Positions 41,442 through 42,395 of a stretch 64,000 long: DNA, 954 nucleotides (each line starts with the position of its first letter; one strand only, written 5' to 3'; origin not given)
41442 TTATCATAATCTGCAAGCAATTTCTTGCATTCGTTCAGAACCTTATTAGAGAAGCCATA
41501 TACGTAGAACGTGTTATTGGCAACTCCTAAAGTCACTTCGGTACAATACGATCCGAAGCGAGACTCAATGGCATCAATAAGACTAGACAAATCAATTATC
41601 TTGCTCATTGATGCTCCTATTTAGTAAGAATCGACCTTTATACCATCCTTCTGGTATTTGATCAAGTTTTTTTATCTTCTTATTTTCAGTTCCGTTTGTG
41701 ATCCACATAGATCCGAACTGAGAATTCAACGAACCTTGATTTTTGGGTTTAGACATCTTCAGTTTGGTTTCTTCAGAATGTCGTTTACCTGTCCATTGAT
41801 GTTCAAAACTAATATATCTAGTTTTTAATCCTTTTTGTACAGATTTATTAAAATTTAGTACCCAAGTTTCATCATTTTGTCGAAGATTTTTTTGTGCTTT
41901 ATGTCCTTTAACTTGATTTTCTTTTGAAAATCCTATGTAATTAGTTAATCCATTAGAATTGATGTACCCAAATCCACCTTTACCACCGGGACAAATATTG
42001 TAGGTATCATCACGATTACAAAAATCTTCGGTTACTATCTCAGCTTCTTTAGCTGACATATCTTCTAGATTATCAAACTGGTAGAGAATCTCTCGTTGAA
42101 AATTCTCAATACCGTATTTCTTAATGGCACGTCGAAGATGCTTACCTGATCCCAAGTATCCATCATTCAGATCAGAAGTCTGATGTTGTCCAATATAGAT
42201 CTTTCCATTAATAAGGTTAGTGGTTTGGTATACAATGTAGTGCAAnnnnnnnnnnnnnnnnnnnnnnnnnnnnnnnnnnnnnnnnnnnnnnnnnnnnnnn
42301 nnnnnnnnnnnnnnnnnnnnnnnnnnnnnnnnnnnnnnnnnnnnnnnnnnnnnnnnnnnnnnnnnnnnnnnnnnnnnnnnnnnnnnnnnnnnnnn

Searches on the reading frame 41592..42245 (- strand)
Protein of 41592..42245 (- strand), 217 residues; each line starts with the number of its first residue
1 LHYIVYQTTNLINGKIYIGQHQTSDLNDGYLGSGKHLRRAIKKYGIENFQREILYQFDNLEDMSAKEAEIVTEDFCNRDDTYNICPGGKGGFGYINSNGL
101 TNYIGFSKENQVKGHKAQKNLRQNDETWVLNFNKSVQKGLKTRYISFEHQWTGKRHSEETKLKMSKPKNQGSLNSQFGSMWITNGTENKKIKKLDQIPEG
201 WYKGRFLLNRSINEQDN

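Call 37: search_protein_families(library=pfam, proteins=[window:41592-42245:-], max_evalue=0.01)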
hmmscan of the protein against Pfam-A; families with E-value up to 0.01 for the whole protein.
window:41592-42245:- (217 aa): 2 families
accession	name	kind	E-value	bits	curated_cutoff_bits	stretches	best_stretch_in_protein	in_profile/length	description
PF19835.5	SegE_GIY-YIG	-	4.3e-05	24.2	25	1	29-70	59-100/123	Putative endonuclease segE, GIY-YIG domain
PF07460.16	NUMOD3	-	0.00051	20.4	20.4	1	151-165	23-37/37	NUMOD3 motif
